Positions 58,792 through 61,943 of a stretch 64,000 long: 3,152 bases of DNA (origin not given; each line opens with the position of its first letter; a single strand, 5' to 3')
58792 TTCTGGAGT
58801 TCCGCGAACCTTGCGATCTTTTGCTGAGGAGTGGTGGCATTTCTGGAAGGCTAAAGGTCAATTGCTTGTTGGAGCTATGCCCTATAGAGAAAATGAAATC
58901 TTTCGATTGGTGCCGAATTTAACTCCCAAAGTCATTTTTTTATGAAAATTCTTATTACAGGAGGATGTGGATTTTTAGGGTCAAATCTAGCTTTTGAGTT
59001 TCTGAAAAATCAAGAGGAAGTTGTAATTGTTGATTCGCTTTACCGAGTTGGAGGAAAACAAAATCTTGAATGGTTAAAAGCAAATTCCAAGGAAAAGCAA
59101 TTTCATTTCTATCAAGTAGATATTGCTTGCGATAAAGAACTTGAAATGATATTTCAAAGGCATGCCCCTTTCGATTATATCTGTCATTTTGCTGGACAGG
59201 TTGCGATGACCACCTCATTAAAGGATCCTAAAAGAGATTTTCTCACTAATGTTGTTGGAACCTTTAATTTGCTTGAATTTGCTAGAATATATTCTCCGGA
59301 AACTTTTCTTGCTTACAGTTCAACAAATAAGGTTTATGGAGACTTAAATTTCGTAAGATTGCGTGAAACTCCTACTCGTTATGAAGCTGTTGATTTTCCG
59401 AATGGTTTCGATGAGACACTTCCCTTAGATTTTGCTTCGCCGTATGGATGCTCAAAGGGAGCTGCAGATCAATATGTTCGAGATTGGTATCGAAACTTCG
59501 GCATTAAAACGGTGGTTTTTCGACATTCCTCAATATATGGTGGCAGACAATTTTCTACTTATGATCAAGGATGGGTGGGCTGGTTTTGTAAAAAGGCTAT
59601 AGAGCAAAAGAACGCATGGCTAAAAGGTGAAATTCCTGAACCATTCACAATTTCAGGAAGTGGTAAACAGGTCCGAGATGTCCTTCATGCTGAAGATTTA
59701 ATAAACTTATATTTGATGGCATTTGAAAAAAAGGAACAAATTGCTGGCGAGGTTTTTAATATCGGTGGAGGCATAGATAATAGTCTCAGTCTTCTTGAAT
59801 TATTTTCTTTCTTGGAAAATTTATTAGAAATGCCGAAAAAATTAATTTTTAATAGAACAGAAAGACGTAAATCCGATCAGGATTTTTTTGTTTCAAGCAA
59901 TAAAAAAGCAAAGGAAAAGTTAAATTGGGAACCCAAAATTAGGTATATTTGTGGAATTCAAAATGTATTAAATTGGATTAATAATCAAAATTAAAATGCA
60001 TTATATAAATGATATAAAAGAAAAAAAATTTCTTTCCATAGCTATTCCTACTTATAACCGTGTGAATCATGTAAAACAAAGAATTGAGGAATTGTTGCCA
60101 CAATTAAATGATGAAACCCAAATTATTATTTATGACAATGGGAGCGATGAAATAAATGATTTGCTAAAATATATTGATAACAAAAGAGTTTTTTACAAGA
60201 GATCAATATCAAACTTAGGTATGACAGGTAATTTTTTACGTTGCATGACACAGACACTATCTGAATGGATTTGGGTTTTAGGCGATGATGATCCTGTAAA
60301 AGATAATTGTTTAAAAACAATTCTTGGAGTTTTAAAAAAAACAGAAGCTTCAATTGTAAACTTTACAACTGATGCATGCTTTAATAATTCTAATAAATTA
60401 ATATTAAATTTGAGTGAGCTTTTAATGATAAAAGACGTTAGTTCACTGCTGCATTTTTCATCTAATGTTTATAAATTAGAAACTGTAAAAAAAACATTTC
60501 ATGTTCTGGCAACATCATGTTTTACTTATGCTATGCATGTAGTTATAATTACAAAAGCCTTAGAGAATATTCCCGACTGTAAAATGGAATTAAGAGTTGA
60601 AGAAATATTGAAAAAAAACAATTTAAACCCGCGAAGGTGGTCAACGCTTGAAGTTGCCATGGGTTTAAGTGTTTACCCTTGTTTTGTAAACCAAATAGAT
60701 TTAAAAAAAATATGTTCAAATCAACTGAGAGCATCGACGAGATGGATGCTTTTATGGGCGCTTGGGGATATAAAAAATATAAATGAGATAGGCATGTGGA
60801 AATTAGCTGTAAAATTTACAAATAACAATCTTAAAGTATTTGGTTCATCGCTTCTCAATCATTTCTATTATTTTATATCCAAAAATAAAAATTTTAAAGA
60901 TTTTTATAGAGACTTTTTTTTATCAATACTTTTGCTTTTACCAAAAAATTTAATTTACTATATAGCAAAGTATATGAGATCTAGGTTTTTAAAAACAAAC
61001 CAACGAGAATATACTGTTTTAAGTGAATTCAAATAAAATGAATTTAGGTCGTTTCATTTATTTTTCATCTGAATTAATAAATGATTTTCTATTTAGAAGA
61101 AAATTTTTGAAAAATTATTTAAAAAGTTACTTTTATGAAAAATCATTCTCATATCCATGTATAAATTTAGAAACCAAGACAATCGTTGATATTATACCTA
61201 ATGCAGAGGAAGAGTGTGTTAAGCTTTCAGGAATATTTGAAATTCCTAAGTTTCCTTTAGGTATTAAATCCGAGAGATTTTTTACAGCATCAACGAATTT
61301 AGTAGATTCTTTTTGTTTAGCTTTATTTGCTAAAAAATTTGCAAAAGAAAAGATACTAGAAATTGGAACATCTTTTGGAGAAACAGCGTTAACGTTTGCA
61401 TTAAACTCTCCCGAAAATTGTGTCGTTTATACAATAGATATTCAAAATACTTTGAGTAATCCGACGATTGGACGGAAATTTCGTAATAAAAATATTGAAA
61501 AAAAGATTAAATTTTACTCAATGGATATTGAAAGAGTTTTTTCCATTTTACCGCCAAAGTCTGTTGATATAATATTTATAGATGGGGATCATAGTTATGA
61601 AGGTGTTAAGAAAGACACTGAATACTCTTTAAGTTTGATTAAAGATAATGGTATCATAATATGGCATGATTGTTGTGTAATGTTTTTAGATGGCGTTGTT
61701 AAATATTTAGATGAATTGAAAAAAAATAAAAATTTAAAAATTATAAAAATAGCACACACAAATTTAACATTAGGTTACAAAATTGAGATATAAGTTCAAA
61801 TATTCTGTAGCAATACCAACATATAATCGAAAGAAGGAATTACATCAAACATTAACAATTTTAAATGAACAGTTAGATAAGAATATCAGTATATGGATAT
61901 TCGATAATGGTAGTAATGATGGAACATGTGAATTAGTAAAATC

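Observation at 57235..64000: Abrupt AT-rich island encoding a methylated-glycan assembly line (MT-SDR-SDR-GT2-MT-GT2-flippase)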

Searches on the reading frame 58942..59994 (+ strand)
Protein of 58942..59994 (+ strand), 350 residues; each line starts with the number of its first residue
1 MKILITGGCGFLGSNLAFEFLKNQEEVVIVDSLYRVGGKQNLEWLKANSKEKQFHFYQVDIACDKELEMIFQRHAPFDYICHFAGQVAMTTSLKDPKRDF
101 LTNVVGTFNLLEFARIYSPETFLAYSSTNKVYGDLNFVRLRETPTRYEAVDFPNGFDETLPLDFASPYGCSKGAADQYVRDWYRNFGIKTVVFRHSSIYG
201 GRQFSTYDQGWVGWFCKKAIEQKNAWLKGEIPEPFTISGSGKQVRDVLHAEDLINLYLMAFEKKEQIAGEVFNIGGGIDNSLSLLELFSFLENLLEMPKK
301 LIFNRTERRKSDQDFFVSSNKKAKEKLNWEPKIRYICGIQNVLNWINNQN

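Call 6: search_protein_families(library=pfam, proteins=[window:58942-59994:+], max_evalue=0.01)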
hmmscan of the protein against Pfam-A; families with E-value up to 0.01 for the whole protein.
window:58942-59994:+ (350 aa): 8 families
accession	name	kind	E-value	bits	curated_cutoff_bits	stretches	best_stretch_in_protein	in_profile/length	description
PF16363.11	GDP_Man_Dehyd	-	9.1e-45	154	27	1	4-335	1-325/332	GDP-mannose 4,6 dehydratase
PF01370.27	Epimerase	-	3.2e-43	148.3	20.9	1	3-275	1-240/240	NAD dependent epimerase/dehydratase family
PF07993.18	NAD_binding_4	-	1.9e-15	57.1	20.1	1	5-206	1-210/258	Male sterility protein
PF01073.25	3Beta_HSD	-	1.5e-09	37.7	22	1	4-202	1-185/280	3-beta hydroxysteroid dehydrogenase/isomerase family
PF04321.23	RmlD_sub_bind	-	9.7e-09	35.1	27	1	1-219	1-167/287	RmlD substrate binding domain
PF00106.31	adh_short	-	1.8e-07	31.2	26.6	1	3-111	3-116/195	short chain dehydrogenase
PF02719.21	Polysacc_synt_2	-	2.7e-07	30.5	20.2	1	3-131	1-131/293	Polysaccharide biosynthesis protein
PF08659.16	KR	-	2.8e-05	24.5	22.6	1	3-134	3-143/180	KR domain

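Call 7: search_protein_families(library=ncbifam, proteins=[window:58942-59994:+], max_evalue=0.01)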
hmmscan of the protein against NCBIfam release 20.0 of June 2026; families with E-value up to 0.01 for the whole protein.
window:58942-59994:+ (350 aa): 39 families (the best 25 are shown)
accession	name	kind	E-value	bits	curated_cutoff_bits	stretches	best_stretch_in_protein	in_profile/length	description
TIGR01181.1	dTDP_gluc_dehyt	equivalog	4.1e-46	157.5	365.1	1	2-348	1-313/321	dTDP-glucose 4,6-dehydratase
NF007490.0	PRK10084.1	subfamily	2.3e-39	135.4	649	1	1-347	1-335/361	dTDP-glucose 4,6-dehydratase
TIGR01179.1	galE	equivalog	4.6e-39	134.1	262.3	1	2-348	1-327/332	UDP-glucose 4-epimerase GalE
NF007582.0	PRK10217.1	equivalog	7.5e-34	117.4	698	1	2-346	3-331/355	dTDP-glucose 4,6-dehydratase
NF007956.0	PRK10675.1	subfamily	1e-24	87.3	394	2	1-143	1-139/338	UDP-glucose 4-epimerase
TIGR04180.1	EDH_00030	hypoth_equivalog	2.3e-24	86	475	1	3-333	1-296/297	NAD-dependent 4,6-dehydratase LegB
TIGR02622.1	CDP_4_6_dhtase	equivalog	1.8e-21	76.7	278.45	2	2-187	6-173/352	CDP-glucose 4,6-dehydratase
TIGR02197.1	heptose_epim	equivalog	1.7e-19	70.2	274.6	1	3-348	1-315/316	ADP-glyceromanno-heptose 6-epimerase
NF011728.1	PRK15181.1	equivalog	6.8e-14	51.6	760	1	3-346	18-337/348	Vi polysaccharide biosynthesis UDP-N-acetylglucosaminuronic acid C-4 epimerase TviC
NF043036.1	ErythonDh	equivalog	4.2e-12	45.9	325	1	1-134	1-131/321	D-erythronate dehydrogenase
NF041015.1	UDPsulfquin_syn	equivalog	5e-10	38.9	575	1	1-264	1-281/384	UDP-sulfoquinovose synthase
NF008360.0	PRK11150.1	equivalog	5.2e-09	35.7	452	1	3-282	2-243/310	ADP-glyceromanno-heptose 6-epimerase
TIGR01472.1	gmd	equivalog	2.9e-08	33.3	415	1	3-208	3-198/342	GDP-mannose 4,6-dehydratase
TIGR01746.1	Thioester-redct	subfamily_domain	4e-08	32.9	213.35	1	2-293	1-279/371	thioester reductase domain-containing protein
TIGR01214.1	rmlD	equivalog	1.5e-07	30.8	224.05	1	2-203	1-155/285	dTDP-4-dehydrorhamnose reductase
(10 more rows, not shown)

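Call 21: search_solved_structures(query=window:58942-59994:+, max_evalue=1e-10)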
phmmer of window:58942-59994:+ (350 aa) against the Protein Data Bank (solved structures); distinct sequences matched with E-value up to 1e-10: 72 (the best 60 are shown).
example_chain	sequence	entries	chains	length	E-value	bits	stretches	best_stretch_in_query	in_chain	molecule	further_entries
9rl0_E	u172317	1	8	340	4.7e-131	440.2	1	1-347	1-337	CDP-tyvelose 2-epimerase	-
1orr_A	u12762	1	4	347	7.3e-110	370.5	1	2-347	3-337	CDP-tyvelose-2-epimerase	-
4zrm_A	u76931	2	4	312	1.7e-38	135.7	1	1-341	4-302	UDP-glucose 4-epimerase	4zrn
1g1a_A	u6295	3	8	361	6.1e-34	120.8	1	1-346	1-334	DTDP-D-GLUCOSE 4,6-DEHYDRATASE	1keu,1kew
1bxk_A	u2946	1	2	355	6.2e-29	104.3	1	2-295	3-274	PROTEIN (DTDP-GLUCOSE 4,6-DEHYDRATASE)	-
1kep_A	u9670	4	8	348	1.1e-28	103.5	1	2-347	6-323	dTDP-D-glucose 4,6-dehydratase | DTDP-GLUCOSE 4,6-DEHYDRATASE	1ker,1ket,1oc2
6bi4_A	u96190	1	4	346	1.6e-28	102.9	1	1-347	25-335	dTDP-glucose 4,6-dehydratase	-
8du1_A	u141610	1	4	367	2.6e-27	98.9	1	2-346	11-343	dTDP-glucose 4,6-dehydratase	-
2hun_A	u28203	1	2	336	3.3e-26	95.3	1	1-346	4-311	336aa long hypothetical dTDP-glucose 4,6-dehydratase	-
6bwl_A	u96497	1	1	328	4.7e-26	94.8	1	1-347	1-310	Pal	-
6pmh_A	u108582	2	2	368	1.9e-25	92.8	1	3-347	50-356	UDP-glucose 4-epimerase related protein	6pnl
8wow_A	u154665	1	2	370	3.6e-25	91.9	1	2-348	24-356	UDP-glucose 4-epimerase 2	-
8wov_B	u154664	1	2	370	3.6e-25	91.9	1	2-348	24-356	UDP-glucose 4-epimerase 2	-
8wop_A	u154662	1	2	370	4.2e-25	91.7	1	2-348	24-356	UDP-glucose 4-epimerase 2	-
7k3p_A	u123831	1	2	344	1.5e-24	89.9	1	2-333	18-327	UDP-glucose 4-epimerase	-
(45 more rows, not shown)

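Call 42: search_solved_structures(query=window:58942-59994:+, max_evalue=1e-100, show_alignments=2)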
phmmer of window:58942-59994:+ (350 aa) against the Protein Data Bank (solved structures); distinct sequences matched with E-value up to 1e-100: 2.
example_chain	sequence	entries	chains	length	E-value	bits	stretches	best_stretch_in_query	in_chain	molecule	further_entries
9rl0_E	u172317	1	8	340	4.7e-131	440.2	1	1-347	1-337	CDP-tyvelose 2-epimerase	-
1orr_A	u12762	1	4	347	7.3e-110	370.5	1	2-347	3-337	CDP-tyvelose-2-epimerase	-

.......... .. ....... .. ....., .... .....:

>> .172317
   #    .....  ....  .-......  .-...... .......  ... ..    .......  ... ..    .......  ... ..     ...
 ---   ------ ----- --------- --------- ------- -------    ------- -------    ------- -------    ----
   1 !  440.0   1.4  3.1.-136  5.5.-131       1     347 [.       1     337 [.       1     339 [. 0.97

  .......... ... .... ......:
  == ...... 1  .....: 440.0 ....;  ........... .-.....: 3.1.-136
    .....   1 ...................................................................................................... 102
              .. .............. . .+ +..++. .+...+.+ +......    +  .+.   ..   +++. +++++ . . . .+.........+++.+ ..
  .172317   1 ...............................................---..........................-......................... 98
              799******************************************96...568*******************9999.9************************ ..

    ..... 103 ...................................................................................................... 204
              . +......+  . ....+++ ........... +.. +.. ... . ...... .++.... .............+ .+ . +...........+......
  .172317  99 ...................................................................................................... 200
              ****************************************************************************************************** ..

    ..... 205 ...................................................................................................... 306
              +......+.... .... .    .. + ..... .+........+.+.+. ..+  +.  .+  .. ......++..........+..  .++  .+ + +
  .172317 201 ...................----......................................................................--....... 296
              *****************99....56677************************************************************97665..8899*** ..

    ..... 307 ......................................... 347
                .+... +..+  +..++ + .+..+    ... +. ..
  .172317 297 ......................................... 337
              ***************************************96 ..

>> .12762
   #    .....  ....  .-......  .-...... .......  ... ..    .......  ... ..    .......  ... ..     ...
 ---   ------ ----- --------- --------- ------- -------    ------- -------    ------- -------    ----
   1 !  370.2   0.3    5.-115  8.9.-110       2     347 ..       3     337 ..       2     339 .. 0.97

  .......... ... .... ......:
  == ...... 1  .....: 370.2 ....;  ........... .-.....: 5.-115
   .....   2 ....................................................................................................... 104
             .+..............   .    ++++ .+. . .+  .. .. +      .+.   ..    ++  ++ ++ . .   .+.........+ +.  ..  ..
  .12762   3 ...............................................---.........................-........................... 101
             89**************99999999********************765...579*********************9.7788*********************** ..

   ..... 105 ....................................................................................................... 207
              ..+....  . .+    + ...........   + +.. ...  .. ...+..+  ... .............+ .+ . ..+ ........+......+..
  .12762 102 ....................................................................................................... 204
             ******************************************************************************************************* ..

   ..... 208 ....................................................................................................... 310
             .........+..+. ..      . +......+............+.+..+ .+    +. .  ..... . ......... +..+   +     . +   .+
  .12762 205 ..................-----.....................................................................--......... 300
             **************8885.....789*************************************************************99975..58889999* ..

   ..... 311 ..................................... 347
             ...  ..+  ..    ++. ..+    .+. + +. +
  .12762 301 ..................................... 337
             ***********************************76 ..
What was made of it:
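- Closest known: Salmonella enterica group D / Yersinia pseudotuberculosis O-antigen. Same: The TyvE homology is tested (calls 21, 42).
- TyvE membership, with E 5e-131 and catalytic segments conserved (calls 21, 42). The same segments are also conserved in Salmonella TyvE (call 42), so they do not discriminate.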

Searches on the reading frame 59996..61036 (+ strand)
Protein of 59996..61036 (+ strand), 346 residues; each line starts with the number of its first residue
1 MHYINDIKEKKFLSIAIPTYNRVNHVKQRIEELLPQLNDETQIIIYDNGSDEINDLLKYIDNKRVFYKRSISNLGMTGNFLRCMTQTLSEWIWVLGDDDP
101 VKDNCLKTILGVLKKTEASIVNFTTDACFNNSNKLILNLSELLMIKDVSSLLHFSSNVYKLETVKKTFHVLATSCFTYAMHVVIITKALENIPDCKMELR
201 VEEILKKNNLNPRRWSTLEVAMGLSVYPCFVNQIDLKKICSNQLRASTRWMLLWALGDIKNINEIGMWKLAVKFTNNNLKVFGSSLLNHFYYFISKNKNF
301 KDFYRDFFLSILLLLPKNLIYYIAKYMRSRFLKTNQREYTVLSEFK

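Call 6: search_protein_families(library=pfam, proteins=[window:59996-61036:+], max_evalue=0.01)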
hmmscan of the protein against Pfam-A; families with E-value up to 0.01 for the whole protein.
window:59996-61036:+ (346 aa): 1 family
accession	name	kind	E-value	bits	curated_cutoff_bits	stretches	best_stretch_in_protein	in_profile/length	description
PF00535.33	Glycos_transf_2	-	1.3e-19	71.2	23.3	1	14-178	1-156/168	Glycosyl transferase family 2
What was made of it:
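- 59996..61036 (+): GT2a: family-2 glycosyltransferase, paralogue of GT2b. PF00535 at 1.3e-19 (call 6).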

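Call 7: search_protein_families(library=ncbifam, proteins=[window:59996-61036:+], max_evalue=0.01)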
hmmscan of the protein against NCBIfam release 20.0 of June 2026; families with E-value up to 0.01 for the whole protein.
window:59996-61036:+ (346 aa): 11 families
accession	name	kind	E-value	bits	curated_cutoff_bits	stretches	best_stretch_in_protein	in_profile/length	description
NF050113.1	gal_furan_GlfT1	equivalog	1.6e-08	34.2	330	1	17-123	5-115/290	galactofuranosyltransferase GlfT1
NF050050.1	ProtGlycPglI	equivalog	8.4e-08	31.9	500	1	11-119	2-114/306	GalNAc(5)-diNAcBac-PP-undecaprenol beta-1,3-glucosyltransferase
NF041875.1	EPS_EpsD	equivalog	8.5e-07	28.7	370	1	13-121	1-112/325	exopolysaccharide biosynthesis glycosyltransferase EpsD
NF007453.0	PRK10018.1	equivalog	4.3e-06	26.6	382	1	8-117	3-115/280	colanic acid biosynthesis glycosyltransferase WcaA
TIGR04017.1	WcaA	equivalog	4.8e-06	26.4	495.75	1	9-117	3-114/279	colanic acid biosynthesis glycosyltransferase WcaA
NF047683.1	TeichurnBiosyTuaG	equivalog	4.9e-05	23.1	400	1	8-130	3-127/252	teichuronic acid biosynthesis protein TuaG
TIGR04283.1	glyco_like_mftF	equivalog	0.00024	20.8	182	1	13-142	1-123/221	TIGR04283 family arsenosugar biosynthesis glycosyltransferase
NF007482.0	PRK10073.1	equivalog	0.00055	19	423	1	9-134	4-131/334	glycosyltransferase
TIGR03937.1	PgaC_IcaA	equivalog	0.00066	18.7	422.3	1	7-109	41-146/407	poly-beta-1,6-N-acetyl-D-glucosamine synthase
NF038302.1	EPS_HpsE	equivalog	0.0034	16.4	300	1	13-104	3-102/307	hormogonium polysaccharide biosynthesis glycosyltransferase HpsE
NF038299.1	EPS_HpsN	equivalog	0.0052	15.8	425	1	13-79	3-74/317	hormogonium polysaccharide biosynthesis glycosyltransferase HpsN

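Call 10: find_encoding_contigs(protein=window:59996-61036:+, flank=10000, max_places=6)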
Protein window:59996-61036:+ (346 aa): no gene with exactly this product is on record in the collection.

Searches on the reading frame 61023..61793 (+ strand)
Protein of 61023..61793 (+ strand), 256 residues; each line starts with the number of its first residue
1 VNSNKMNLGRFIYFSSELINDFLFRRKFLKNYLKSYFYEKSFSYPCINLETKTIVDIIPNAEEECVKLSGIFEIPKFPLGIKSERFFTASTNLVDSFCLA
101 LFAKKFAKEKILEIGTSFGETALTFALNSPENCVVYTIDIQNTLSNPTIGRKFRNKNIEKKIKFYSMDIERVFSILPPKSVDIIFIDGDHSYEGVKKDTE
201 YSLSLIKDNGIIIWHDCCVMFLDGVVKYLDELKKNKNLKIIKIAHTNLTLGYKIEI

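Call 6: search_protein_families(library=pfam, proteins=[window:61023-61793:+], max_evalue=0.01)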
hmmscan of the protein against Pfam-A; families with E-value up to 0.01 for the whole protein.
window:61023-61793:+ (256 aa): 4 families
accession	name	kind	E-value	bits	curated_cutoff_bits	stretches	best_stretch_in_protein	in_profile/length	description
PF13578.12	Methyltransf_24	-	1e-17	65.4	26.3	1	112-217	1-105/105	Methyltransferase domain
PF01596.23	Methyltransf_3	-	9.4e-09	35.3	22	1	103-240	40-174/204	O-methyltransferase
PF13847.12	Methyltransf_31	-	0.0031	17.7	27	1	108-224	4-114/145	Methyltransferase domain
PF04989.18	RMNT_CmcI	-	0.0092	16.2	23.2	0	111-219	36-150/206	Rhamnosyl O-methyltransferase/CmcI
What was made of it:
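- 61023..61793 (+): MT2: class I SAM-dependent methyltransferase (Methyltransf_24 / cation-dependent O-methyltransferase type). It sits between the two GT2 genes and is specific to this copy. An alternative start is ATG 61038. PF13578 at 1e-17 and PF01596 at 9e-9 (call 6).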

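Call 7: search_protein_families(library=ncbifam, proteins=[window:61023-61793:+], max_evalue=0.01)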
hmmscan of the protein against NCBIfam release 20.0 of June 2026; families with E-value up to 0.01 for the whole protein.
window:61023-61793:+ (256 aa): 1 family
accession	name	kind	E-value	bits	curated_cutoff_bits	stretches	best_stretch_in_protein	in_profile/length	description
NF043040.1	corrin_prot_MT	hypoth_equivalog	0.002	17.6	180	1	107-185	41-115/216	corrinoid protein-associated methyltransferase CpaM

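Call 54: search_solved_structures(query=window:61038-61793:+, max_evalue=0.01)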
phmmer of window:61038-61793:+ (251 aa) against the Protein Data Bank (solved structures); distinct sequences matched with E-value up to 0.01: 8.
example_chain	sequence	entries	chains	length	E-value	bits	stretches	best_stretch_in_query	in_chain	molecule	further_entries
5zw3_A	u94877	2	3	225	0.0018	21.4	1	103-209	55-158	Putative O-methyltransferase YrrM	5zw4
8zfw_A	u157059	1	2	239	0.0055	19.8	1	83-210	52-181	Norbelladine 4'-O-methyltransferase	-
8z8t_A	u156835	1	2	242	0.0056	19.7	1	83-210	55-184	Norbelladine 4'-O-methyltransferase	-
3tr6_A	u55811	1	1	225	0.0062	19.6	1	90-210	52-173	O-methyltransferase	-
8gxo_A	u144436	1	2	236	0.007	19.4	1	92-221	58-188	Caffeoyl-CoA O-methyltransferase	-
8z8r_A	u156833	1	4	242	0.0072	19.4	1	83-209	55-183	Norbelladine 4'-O-methyltransferase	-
2hnk_A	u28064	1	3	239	0.0077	19.3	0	94-159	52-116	SAM-dependent O-methyltransferase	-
8z8o_A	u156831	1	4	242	0.0095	19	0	90-210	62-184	Norbelladine 4'-O-methyltransferase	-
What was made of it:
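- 61023..61793 (+): Only weak PDB hits, to CCoAOMT-like O-methyltransferases (call 54).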
